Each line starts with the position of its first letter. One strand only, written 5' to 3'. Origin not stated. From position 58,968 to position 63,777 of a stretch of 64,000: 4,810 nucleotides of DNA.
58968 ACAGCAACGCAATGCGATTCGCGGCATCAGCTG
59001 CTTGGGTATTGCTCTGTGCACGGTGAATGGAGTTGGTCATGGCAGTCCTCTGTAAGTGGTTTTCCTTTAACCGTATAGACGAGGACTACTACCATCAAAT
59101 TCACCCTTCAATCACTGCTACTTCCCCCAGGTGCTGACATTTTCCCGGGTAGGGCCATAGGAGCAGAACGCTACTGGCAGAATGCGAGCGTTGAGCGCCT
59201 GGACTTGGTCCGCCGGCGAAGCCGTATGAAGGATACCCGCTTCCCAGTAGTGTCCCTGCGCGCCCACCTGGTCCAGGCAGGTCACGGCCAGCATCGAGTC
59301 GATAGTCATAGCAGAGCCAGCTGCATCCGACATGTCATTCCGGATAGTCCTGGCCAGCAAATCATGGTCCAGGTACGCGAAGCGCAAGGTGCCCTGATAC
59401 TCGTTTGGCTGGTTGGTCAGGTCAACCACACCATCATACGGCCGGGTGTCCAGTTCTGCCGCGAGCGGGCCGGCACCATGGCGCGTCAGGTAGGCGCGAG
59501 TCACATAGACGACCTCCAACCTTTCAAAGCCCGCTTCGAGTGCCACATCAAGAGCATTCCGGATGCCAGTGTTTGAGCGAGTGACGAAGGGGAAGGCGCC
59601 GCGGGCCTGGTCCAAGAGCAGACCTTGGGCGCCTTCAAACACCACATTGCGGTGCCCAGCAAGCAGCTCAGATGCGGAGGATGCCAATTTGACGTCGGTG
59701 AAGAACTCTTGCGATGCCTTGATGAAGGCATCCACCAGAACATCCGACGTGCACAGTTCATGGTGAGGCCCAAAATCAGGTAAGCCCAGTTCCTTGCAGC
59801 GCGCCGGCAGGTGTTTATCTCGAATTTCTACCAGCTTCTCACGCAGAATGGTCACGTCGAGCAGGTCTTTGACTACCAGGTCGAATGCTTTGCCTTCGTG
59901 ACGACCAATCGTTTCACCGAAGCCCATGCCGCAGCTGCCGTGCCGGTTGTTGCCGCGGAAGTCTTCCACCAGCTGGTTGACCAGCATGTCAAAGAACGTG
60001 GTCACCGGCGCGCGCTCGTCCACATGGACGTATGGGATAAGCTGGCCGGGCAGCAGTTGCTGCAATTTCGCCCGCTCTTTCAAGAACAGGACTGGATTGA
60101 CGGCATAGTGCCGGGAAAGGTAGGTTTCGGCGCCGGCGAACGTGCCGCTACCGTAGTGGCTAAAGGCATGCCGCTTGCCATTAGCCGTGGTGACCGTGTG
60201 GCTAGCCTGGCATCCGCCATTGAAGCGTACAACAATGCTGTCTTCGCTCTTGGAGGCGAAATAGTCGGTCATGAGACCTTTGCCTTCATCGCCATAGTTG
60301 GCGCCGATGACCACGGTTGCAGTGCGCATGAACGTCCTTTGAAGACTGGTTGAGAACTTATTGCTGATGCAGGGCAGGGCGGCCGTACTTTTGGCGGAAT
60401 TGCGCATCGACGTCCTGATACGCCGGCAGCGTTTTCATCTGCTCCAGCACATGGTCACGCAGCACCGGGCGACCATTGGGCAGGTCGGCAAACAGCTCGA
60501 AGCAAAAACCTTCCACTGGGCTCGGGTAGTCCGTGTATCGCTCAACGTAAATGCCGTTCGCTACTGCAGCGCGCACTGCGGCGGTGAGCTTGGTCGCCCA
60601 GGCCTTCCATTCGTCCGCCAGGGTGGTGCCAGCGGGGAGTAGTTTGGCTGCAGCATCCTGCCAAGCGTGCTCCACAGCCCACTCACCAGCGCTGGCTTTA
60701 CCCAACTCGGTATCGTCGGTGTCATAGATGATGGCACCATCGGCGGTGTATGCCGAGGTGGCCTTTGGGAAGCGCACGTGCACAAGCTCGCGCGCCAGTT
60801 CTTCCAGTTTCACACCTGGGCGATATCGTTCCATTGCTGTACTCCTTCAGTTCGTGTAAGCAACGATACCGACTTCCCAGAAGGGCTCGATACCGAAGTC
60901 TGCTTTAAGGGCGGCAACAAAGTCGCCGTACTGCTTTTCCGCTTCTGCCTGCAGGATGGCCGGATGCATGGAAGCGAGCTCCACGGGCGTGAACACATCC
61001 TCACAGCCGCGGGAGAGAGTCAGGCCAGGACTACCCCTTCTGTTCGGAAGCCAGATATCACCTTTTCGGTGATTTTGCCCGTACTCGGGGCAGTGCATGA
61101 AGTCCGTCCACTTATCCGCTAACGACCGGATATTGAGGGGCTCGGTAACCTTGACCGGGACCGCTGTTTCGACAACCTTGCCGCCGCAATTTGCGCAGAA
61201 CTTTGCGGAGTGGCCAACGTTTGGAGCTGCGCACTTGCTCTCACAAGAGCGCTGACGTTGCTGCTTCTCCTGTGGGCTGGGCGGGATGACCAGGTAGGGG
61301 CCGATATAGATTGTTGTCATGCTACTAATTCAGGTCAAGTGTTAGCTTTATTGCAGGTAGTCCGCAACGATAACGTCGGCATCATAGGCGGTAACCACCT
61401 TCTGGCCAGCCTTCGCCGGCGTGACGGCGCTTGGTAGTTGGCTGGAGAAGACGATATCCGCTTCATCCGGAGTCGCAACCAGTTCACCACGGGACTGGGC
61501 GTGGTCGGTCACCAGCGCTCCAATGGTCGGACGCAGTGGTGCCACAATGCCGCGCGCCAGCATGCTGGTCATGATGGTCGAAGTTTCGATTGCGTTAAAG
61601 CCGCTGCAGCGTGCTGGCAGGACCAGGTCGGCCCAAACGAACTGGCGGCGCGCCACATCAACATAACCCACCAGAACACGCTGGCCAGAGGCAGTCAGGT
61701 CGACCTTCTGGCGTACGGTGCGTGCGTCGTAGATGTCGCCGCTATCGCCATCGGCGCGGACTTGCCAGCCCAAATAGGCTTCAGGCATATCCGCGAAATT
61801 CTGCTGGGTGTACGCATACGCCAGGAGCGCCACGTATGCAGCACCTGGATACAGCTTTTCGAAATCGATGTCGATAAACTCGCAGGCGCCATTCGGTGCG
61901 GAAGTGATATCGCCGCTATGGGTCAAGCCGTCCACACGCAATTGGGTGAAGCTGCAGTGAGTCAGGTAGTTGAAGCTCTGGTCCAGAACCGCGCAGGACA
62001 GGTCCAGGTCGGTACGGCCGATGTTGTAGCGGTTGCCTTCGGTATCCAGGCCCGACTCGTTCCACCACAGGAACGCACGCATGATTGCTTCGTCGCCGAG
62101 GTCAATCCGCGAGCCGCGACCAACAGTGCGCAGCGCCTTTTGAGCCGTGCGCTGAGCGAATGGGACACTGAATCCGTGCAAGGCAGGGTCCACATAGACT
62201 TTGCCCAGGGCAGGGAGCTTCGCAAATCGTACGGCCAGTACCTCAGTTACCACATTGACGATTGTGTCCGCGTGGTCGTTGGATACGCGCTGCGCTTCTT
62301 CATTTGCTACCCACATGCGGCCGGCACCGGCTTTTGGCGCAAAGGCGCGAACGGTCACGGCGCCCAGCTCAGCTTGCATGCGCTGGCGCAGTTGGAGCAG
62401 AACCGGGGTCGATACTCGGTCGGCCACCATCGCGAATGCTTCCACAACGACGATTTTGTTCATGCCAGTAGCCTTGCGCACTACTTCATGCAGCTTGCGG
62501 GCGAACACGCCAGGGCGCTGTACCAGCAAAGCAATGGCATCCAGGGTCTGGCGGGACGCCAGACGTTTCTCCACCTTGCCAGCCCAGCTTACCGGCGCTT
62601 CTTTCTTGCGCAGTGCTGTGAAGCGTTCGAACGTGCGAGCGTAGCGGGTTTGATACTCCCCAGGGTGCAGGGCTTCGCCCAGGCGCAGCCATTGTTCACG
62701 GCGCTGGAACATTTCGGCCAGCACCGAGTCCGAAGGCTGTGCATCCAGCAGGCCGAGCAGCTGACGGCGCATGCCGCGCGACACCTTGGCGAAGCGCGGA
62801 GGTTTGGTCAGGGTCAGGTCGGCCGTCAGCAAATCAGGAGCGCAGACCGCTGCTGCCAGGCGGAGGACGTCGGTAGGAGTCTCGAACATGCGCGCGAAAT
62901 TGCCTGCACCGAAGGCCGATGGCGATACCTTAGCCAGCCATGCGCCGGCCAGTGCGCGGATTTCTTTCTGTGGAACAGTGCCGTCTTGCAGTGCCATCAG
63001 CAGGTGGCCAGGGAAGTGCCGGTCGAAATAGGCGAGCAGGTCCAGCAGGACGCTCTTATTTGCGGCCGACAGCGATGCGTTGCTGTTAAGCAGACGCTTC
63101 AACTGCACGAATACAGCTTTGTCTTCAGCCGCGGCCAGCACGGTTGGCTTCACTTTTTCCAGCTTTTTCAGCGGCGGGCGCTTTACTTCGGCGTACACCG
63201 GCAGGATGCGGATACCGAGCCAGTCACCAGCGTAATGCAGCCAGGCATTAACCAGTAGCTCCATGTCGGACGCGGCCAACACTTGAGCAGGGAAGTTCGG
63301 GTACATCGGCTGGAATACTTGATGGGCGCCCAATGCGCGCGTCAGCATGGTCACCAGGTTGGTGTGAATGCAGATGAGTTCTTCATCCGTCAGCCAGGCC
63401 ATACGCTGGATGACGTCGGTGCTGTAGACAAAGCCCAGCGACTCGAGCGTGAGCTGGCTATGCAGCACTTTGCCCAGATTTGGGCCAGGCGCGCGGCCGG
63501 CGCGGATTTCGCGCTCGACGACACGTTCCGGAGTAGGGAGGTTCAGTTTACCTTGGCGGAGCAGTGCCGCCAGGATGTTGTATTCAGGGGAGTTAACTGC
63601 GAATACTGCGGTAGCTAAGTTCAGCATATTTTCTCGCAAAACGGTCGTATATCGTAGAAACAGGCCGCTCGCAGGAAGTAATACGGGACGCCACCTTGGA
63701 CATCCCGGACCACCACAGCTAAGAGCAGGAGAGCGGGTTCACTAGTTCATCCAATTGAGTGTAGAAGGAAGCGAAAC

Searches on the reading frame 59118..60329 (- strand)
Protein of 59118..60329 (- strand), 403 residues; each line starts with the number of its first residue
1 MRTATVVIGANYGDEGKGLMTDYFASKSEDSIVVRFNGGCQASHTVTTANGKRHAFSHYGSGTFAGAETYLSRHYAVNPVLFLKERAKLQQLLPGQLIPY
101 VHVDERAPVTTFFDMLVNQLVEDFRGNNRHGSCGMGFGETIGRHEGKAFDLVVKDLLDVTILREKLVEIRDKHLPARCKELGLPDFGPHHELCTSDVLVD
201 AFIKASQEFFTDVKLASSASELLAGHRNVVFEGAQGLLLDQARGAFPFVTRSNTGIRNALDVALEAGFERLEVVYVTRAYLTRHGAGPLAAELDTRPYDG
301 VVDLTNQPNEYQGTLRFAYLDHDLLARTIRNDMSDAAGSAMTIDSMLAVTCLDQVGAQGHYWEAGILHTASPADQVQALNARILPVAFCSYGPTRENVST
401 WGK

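Call 12: search_protein_families(library=pfam, proteins=[window:59118-60329:-])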
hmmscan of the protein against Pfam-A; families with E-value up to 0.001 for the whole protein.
window:59118-60329:- (403 aa): 1 family
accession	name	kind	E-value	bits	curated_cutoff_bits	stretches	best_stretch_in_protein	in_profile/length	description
PF00709.27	Adenylsucc_synt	-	2.4e-45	155.4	27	1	6-311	1-291/416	Adenylosuccinate synthetase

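Call 13: search_protein_families(library=phrogs, proteins=[window:59118-60329:-])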
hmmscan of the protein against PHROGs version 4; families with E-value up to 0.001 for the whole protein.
window:59118-60329:- (403 aa): 1 family
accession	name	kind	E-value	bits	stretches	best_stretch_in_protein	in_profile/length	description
phrog_1211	-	DNA, RNA and nucleotide metabolism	1e-59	203.6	1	1-336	1-323/414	2-aminooxy adenylosuccinate synthetase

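Call 100: search_solved_structures(query=window:59118-60329:-, max_evalue=1e-10)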
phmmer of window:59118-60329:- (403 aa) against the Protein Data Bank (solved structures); distinct sequences matched with E-value up to 1e-10: 21.
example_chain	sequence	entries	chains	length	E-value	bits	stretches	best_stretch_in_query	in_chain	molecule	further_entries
3ue9_A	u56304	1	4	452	2.2e-24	89.3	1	5-295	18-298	Adenylosuccinate synthetase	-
4m0g_A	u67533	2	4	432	1.3e-22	83.4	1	4-295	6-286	Adenylosuccinate synthetase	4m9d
1kjx_A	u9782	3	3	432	2.9e-21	79.1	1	5-314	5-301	Adenylosuccinate Synthetase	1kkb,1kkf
1cg4_A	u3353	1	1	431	3.3e-21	78.9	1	5-315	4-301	PROTEIN (ADENYLOSUCCINATE SYNTHETASE)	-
1ade_A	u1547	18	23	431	3.7e-21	78.7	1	5-314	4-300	ADENYLOSUCCINATE SYNTHETASE | PROTEIN (ADENYLOSUCCINATE SYNTHETASE)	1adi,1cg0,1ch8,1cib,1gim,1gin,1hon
1cg3_A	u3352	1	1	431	4.7e-21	78.3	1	5-314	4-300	PROTEIN (ADENYLOSUCCINATE SYNTHETASE)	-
1cg1_A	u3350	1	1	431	1.3e-20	76.8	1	5-314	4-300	PROTEIN (ADENYLOSUCCINATE SYNTHETASE)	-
3hid_A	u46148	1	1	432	4.2e-20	75.2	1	5-329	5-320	Adenylosuccinate synthetase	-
6bs7_A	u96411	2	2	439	4.5e-19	71.8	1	5-297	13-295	Adenylosuccinate synthetase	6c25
5i33_A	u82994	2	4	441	3.4e-17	65.7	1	4-292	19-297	Adenylosuccinate synthetase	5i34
6jrq_A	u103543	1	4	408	1.1e-16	63.9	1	6-294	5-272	Adenylosuccinate synthetase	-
9f17_A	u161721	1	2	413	1.4e-16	63.6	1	4-298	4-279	Adenylosuccinate synthetase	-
7pvo_A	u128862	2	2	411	2.1e-16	63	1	4-298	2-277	Adenylosuccinate synthetase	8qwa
6zxq_A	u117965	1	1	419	2.2e-16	62.9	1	4-298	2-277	Adenylosuccinate synthetase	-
3r7t_A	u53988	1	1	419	7.4e-16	61.2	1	2-292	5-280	Adenylosuccinate synthetase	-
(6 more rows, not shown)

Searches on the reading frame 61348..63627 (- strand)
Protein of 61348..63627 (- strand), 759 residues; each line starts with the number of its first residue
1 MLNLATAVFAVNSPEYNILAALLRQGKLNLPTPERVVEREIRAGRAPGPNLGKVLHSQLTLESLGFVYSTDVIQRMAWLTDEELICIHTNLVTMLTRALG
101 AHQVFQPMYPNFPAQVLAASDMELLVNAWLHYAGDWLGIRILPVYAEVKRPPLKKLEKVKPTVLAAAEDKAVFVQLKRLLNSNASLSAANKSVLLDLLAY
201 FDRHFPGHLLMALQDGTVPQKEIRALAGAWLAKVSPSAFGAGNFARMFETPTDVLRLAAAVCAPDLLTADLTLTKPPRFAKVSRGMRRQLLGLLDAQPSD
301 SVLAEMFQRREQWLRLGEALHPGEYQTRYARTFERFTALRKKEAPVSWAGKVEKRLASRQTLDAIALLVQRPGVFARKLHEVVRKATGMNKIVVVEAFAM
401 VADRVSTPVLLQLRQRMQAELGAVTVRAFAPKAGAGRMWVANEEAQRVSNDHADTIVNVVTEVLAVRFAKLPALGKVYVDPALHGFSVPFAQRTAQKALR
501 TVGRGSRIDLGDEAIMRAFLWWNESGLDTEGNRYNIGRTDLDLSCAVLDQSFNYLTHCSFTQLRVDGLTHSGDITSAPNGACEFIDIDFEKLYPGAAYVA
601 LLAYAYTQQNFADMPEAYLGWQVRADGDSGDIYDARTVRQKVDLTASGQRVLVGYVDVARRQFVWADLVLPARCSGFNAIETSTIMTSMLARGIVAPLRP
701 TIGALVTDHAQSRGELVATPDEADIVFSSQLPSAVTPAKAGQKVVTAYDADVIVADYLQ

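Call 12: search_protein_families(library=pfam, proteins=[window:61348-63627:-])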
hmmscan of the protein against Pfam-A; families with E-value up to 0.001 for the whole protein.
window:61348-63627:- (759 aa): 0 families

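Call 13: search_protein_families(library=phrogs, proteins=[window:61348-63627:-])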
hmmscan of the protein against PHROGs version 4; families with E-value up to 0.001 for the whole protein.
window:61348-63627:- (759 aa): 2 families
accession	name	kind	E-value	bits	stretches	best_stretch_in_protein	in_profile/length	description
phrog_33734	-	unknown function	1.2e-72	246.6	2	249-728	248-738/764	-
phrog_5698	-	unknown function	3e-06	27.8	1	522-619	32-129/195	-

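Call 14: search_dna_similar(query=window:61348-63627:-, collection=phages, mode=protein, max_rows=15)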
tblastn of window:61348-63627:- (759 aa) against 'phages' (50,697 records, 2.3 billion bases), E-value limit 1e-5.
Records with a match: 12; places in all: 12; records where one place covers at least 80% of the query: 4.
Best place of each record, by identity: <60% 12.
By first word of the organism name: Rhodococcus 2; Xanthomonas 2; Lactobacillus 2; Bacteriophage 1; uncultured 1; Ruegeria 1; Mycobacterium 1; Salicola 1; Rhodobacter 1.
By host as written in the record: - 2; Rhodococcus erythropolis RIA 643 2; Lactobacillus pentosus KLDS1.0413; Lactobacillus plantarum KLDS1.0344 2; Xanthomonas oryzae pv. oryzae 1; Xanthomonas citri 1; Ruegeria pomeroyi DSS-3 1; Mycolicibacterium septicum 1; Salicola sp. PV4 1; and 1 more.
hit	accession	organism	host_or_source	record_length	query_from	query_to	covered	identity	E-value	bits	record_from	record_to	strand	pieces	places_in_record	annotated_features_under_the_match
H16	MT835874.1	Bacteriophage sp.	human fecal samples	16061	60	758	92%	30.8%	3e-80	287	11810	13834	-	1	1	record has no annotation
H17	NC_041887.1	Rhodococcus phage Weasels2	Rhodococcus erythropolis RIA 643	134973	100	727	83%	29.6%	6e-53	205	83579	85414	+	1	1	hypothetical protein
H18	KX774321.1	Rhodococcus phage Weasels2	Rhodococcus erythropolis RIA 643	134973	100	727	83%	29.6%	6e-53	205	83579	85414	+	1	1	hypothetical protein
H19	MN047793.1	Xanthomonas phage Xoo-sp13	Xanthomonas oryzae pv. oryzae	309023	60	676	81%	25.9%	2e-19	100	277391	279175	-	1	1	hypothetical protein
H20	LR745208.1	uncultured phage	metagenomic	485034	217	706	65%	31.0%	2e-45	182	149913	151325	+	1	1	record has no annotation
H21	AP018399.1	Xanthomonas phage XacN1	Xanthomonas citri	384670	65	667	79%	24.8%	2e-22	110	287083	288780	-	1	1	hypothetical protein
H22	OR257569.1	Ruegeria phage RpAliso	Ruegeria pomeroyi DSS-3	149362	305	721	55%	25.5%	2e-18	97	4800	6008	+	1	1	hypothetical protein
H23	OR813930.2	Mycobacterium phage WXIN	Mycolicibacterium septicum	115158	351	714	48%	26.9%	4e-11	73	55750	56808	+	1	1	hypothetical protein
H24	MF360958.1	Salicola phage SCTP-2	Salicola sp. PV4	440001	281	683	53%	22.7%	7e-18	95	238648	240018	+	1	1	244: hypothetical protein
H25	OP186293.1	Rhodobacter phage RcXuper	Rhodobacter capsulatus YW1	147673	288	668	50%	23.6%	4e-13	80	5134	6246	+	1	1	hypothetical protein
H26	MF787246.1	Lactobacillus phage LpeD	Lactobacillus pentosus KLDS1.0413; ...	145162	477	672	26%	25.6%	4e-7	60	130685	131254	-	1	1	cytoplasmic protein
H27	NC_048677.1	Lactobacillus phage LpeD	Lactobacillus pentosus KLDS1.0413; ...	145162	477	672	26%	25.6%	4e-7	60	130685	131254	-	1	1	cytoplasmic protein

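Call 28: find_related_loci(query=window:61348-63627:-, collection=viral_contigs, flank=10000)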
Query window:61348-63627:- (759 aa) in viral_contigs; peptide patterns used: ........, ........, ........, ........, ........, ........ (x = any residue, [..] = any of these).
4 stretches matched a pattern, but none encodes a relative of the query by tblastn (E <= 1e-3).

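Call 30: find_encoding_contigs(protein=window:61348-63627:-, flank=10000, max_places=6)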
Protein window:61348-63627:- (759 aa): 15 contigs read that carry it; 1 place shown.
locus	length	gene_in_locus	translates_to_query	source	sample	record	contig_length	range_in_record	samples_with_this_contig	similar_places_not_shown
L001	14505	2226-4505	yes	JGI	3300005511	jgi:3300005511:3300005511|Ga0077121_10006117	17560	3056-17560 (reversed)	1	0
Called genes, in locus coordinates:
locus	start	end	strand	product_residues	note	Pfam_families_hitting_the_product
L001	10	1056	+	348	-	-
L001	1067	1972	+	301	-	-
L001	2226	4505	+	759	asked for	-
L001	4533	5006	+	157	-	-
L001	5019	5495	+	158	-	-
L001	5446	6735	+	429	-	PF00709:Adenylsucc_synt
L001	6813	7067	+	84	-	-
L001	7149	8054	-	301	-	PF26211:Phage_phiTE_072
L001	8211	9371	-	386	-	-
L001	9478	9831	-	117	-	PF27050:Phage_P22_Y8K6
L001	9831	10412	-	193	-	PF01551:Peptidase_M23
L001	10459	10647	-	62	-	-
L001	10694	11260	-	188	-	-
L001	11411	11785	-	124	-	-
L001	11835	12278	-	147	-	-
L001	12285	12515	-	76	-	-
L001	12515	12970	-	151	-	-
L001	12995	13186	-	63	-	-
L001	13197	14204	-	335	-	-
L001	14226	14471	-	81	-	-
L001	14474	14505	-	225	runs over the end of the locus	PF19368:WHD_AraR (weak), PF21906:WHD_NrtR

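Call 47: search_dna_similar(query=window:61348-63627:-, collection=plasmids, mode=protein, max_rows=15)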
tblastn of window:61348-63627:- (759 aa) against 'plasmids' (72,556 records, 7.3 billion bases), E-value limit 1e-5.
Records with a match: 34; places in all: 34; records where one place covers at least 80% of the query: 8.
Best place of each record, by identity: <60% 34.
By first word of the organism name: Streptomyces 11; Variovorax 4; Deinococcus 4; Vibrio 4; Kitasatospora 2; Mycolicibacterium 2; Bacillus 1; Niallia 1; Clostridium 1; Embleya 1; and 3 more.
By predicted mobility (MOB-suite, as given by PLSDB): non-mobilizable 29; mobilizable 4; conjugative 1.
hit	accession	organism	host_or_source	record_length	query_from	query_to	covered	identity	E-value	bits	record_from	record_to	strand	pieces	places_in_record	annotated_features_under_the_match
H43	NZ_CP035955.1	Bacillus mycoides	cell culture,soil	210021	44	751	93%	34.3%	7e-103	355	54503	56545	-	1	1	TerD family protein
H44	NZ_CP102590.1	Niallia taxi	-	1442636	41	758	95%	32.6%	5e-99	343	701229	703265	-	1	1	none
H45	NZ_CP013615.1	Clostridium perfringens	canine,Pure culture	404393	60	758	92%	29.5%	1e-72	266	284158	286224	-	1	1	TerD family protein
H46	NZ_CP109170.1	Streptomyces sp. NBC_01724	-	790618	34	695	87%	26.9%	1e-32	144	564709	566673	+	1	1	hypothetical protein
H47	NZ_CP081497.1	Streptomyces sp. BHT-5-2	whole organism,plant soil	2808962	61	695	84%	28.0%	8e-36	154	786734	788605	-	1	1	none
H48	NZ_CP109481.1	Streptomyces sp. NBC_01450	-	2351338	61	695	84%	27.9%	8e-36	154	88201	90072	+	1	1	none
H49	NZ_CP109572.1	Streptomyces anthocyanicus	-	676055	45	706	87%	26.0%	9e-31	138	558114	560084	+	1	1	hypothetical protein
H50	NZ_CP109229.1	Streptomyces anthocyanicus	-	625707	60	706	85%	26.1%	4e-31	139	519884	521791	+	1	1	hypothetical protein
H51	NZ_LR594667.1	Variovorax sp. SRS16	linuron-contaminated soil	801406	246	730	64%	33.5%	2e-59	226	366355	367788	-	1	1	RING finger family 4 domain-containing protein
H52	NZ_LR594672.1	Variovorax sp. PBL-E5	linuron-contaminated soil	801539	246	730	64%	33.5%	2e-59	226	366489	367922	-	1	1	RING finger family 4 domain-containing protein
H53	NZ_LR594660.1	Variovorax sp. PBL-H6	linuron-contaminated soil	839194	246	730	64%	33.5%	2e-59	226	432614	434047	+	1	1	RING finger family 4 domain-containing protein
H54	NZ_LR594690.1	Variovorax sp. WDL1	linuron-contaminated soil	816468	246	730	64%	33.5%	3e-59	226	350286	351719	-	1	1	RING finger family 4 domain-containing protein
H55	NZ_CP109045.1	Streptomyces halstedii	-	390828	217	669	60%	32.5%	8e-51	200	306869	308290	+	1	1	MXAN_6230/SCO0854 family RING domain-containing protein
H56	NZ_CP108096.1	Streptomyces sp. NBC_00239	-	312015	217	669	60%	32.0%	1e-48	194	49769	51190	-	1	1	MXAN_6230/SCO0854 family RING domain-containing protein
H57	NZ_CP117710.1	Streptomyces sp. MMBL 11-1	marine sponge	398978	217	668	60%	31.4%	4e-37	158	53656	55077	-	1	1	MXAN_6230/SCO0854 family RING domain-containing protein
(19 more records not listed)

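Call 53: find_encoding_contigs(protein=L001:10-1056:+, flank=10000, max_places=4)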
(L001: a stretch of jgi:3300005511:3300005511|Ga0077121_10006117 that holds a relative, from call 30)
Protein L001:10-1056:+ (348 aa): 15 contigs read that carry it; 1 place shown.
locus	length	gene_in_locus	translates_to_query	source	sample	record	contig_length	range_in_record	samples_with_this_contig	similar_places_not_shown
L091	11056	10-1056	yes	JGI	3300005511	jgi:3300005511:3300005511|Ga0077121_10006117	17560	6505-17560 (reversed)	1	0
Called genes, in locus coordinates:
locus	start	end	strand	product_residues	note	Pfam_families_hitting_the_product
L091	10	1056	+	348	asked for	-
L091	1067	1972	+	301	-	-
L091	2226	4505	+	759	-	-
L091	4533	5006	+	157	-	-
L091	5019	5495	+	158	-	-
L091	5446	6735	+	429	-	PF00709:Adenylsucc_synt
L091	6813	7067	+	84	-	-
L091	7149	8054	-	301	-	PF26211:Phage_phiTE_072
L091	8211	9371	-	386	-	-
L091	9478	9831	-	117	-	PF27050:Phage_P22_Y8K6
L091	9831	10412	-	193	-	PF01551:Peptidase_M23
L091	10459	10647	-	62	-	-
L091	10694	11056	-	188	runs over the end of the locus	-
